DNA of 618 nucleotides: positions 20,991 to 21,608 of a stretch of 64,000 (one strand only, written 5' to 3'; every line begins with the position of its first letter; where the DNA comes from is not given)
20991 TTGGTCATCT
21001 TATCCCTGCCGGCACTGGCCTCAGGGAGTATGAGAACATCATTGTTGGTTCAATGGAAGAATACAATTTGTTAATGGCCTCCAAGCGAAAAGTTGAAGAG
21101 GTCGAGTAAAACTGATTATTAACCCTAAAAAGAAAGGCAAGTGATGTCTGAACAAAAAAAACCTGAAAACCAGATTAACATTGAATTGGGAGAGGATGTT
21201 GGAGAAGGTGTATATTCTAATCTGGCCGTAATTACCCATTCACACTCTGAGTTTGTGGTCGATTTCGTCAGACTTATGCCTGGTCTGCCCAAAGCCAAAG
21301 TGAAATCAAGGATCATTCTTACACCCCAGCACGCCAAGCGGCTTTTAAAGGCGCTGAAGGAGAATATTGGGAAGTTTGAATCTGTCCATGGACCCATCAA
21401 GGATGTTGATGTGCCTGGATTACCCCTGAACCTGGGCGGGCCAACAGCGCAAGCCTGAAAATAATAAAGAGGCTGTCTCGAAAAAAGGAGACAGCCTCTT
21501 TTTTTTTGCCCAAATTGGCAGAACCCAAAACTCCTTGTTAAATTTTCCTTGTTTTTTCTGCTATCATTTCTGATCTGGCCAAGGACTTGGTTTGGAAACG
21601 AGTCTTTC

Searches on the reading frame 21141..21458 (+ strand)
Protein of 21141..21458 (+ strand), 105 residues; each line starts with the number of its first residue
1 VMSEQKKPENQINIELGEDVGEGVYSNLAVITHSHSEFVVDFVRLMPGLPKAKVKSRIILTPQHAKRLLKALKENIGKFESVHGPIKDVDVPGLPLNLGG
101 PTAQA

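Call 21: search_protein_families(library=pfam, proteins=[window:21141-21458:+], max_evalue=0.01)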
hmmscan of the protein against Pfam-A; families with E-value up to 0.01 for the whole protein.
window:21141-21458:+ (105 aa): 1 family
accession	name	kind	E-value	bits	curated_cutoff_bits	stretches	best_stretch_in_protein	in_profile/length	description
PF11950.13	DUF3467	-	6.9e-31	106.6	25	1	4-87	3-91/92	Protein of unknown function (DUF3467)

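Call 92: find_encoding_contigs(protein=window:21141-21458:+, flank=1500, max_places=10)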
Protein window:21141-21458:+ (105 aa): no gene with exactly this product is on record in the collection.

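Call 94: find_homologous_proteins(query=window:21141-21458:+, max_evalue=1e-20)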
Query window:21141-21458:+ (105 aa): 7962 proteins with E <= 1e-20 among 8000 candidates; the best 120 are listed.
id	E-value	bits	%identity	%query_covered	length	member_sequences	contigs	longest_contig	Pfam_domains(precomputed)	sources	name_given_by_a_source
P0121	6.2e-59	215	94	99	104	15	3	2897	PF11950.14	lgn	-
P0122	5.6e-57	208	92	99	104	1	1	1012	PF11950.14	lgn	-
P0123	1.1e-55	204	88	99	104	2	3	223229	PF11950.14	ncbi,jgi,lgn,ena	jgi:hypothetical protein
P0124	4.0e-55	202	87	99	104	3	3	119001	PF11950.14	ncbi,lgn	-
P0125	4.1e-55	202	87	99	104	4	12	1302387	PF11950.14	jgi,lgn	jgi:hypothetical protein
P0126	2.7e-54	200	88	99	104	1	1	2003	PF11950.14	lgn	-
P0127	1.5e-53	197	84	99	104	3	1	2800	PF11950.14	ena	-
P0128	1.0e-52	195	83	99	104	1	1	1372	PF11950.14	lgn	-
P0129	3.1e-52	193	87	99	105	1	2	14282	PF11950.14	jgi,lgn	-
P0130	5.1e-52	192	83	99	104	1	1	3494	PF11950.14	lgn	-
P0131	1.6e-51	191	84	99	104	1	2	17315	PF11950.14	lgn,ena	-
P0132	1.7e-51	191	82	99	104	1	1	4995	PF11950.14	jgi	jgi:hypothetical protein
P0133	2.0e-51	190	84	99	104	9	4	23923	PF11950.14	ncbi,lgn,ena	-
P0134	2.5e-51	190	83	99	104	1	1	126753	PF11950.14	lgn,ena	-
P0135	3.4e-51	190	84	99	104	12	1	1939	PF11950.14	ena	-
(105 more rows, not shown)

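Call 95: find_encoding_contigs(protein=P0121, flank=1200, max_places=6)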
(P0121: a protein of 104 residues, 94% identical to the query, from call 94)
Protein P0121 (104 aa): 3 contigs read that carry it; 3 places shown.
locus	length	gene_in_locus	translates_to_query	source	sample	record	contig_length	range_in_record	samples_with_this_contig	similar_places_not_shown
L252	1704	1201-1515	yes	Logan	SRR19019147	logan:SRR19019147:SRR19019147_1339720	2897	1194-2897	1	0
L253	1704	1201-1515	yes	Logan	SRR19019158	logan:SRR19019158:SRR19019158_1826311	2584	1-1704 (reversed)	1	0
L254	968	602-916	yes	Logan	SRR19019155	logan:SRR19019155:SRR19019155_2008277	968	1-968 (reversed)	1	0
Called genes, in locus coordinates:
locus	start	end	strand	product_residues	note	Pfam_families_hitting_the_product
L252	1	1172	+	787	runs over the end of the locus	?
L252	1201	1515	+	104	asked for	PF11950:DUF3467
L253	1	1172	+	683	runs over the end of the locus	?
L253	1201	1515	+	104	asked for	PF11950:DUF3467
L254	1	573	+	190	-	?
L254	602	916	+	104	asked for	PF11950:DUF3467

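Call 96: find_encoding_contigs(protein=P0123, flank=1200, max_places=6)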
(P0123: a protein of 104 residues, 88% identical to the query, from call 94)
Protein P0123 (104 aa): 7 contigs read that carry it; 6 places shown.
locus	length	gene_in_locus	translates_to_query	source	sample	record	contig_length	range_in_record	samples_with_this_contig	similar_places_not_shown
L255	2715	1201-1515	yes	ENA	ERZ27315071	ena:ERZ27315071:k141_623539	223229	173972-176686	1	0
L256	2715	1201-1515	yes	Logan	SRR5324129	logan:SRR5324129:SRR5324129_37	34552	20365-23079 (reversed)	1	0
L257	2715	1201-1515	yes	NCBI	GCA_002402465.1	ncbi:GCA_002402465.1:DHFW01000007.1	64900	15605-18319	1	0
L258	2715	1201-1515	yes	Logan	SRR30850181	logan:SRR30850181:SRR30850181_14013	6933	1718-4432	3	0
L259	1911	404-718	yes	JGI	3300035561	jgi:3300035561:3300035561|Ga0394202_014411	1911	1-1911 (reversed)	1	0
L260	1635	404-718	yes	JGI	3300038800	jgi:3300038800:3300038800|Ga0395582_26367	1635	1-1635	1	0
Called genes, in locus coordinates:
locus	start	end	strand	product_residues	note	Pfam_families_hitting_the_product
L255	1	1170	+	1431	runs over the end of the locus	PF04997:RNA_pol_Rpb1_1, PF00623:RNA_pol_Rpb1_2, PF04983:RNA_pol_Rpb1_3, PF05000:RNA_pol_Rpb1_4, PF04998:RNA_pol_Rpb1_5, PF01333:Apocytochr_F_C (faint)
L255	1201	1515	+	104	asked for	PF11950:DUF3467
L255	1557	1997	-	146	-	-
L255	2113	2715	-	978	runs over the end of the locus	PF02811:PHP, PF07733:DNA_pol3_alpha, PF17657:DNA_pol3_finger, PF14579:HHH_6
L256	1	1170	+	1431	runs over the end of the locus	PF04997:RNA_pol_Rpb1_1, PF00623:RNA_pol_Rpb1_2, PF04983:RNA_pol_Rpb1_3, PF05000:RNA_pol_Rpb1_4, PF04998:RNA_pol_Rpb1_5, PF01333:Apocytochr_F_C (faint)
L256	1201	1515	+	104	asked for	PF11950:DUF3467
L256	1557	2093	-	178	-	-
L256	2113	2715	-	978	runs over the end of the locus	PF02811:PHP, PF07733:DNA_pol3_alpha, PF17657:DNA_pol3_finger, PF14579:HHH_6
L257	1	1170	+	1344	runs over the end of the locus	PF04997:RNA_pol_Rpb1_1, PF00623:RNA_pol_Rpb1_2, PF04983:RNA_pol_Rpb1_3, PF05000:RNA_pol_Rpb1_4, PF04998:RNA_pol_Rpb1_5, PF01333:Apocytochr_F_C (faint)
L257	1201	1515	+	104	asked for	PF11950:DUF3467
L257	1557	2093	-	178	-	-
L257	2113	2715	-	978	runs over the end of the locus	PF02811:PHP, PF07733:DNA_pol3_alpha, PF17657:DNA_pol3_finger, PF14579:HHH_6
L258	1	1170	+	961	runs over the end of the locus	?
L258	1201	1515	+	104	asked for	PF11950:DUF3467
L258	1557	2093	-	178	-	-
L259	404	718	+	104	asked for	PF11950:DUF3467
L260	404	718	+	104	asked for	PF11950:DUF3467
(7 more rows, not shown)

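Call 97: find_encoding_contigs(protein=P0124, flank=1200, max_places=6)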
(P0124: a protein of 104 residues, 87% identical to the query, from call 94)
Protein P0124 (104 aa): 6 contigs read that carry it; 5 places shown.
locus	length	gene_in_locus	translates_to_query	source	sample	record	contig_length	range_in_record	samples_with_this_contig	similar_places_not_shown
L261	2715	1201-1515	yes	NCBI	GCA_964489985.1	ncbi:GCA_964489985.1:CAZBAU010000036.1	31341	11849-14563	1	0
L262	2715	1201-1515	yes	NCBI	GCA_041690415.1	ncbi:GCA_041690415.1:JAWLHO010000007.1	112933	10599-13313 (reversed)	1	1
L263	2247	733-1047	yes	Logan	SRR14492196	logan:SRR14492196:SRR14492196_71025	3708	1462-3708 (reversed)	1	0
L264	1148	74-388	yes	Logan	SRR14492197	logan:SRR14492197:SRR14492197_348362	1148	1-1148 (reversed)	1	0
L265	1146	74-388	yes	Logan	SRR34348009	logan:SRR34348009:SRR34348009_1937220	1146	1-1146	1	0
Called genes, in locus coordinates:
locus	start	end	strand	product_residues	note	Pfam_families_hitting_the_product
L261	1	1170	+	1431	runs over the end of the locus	PF04997:RNA_pol_Rpb1_1, PF00623:RNA_pol_Rpb1_2, PF04983:RNA_pol_Rpb1_3, PF05000:RNA_pol_Rpb1_4, PF04998:RNA_pol_Rpb1_5, PF01333:Apocytochr_F_C (faint)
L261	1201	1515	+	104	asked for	PF11950:DUF3467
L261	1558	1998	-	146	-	-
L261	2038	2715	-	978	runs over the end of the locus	PF02811:PHP, PF07733:DNA_pol3_alpha, PF17657:DNA_pol3_finger, PF14579:HHH_6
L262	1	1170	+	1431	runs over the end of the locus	PF04997:RNA_pol_Rpb1_1, PF00623:RNA_pol_Rpb1_2, PF04983:RNA_pol_Rpb1_3, PF05000:RNA_pol_Rpb1_4, PF04998:RNA_pol_Rpb1_5, PF01333:Apocytochr_F_C (faint)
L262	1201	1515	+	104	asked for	PF11950:DUF3467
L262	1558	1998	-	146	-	-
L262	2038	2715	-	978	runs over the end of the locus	PF02811:PHP, PF07733:DNA_pol3_alpha, PF17657:DNA_pol3_finger, PF14579:HHH_6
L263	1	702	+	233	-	?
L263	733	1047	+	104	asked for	PF11950:DUF3467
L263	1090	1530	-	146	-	-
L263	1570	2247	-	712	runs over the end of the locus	?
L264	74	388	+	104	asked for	PF11950:DUF3467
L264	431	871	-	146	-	-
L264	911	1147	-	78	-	?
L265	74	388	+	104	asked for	PF11950:DUF3467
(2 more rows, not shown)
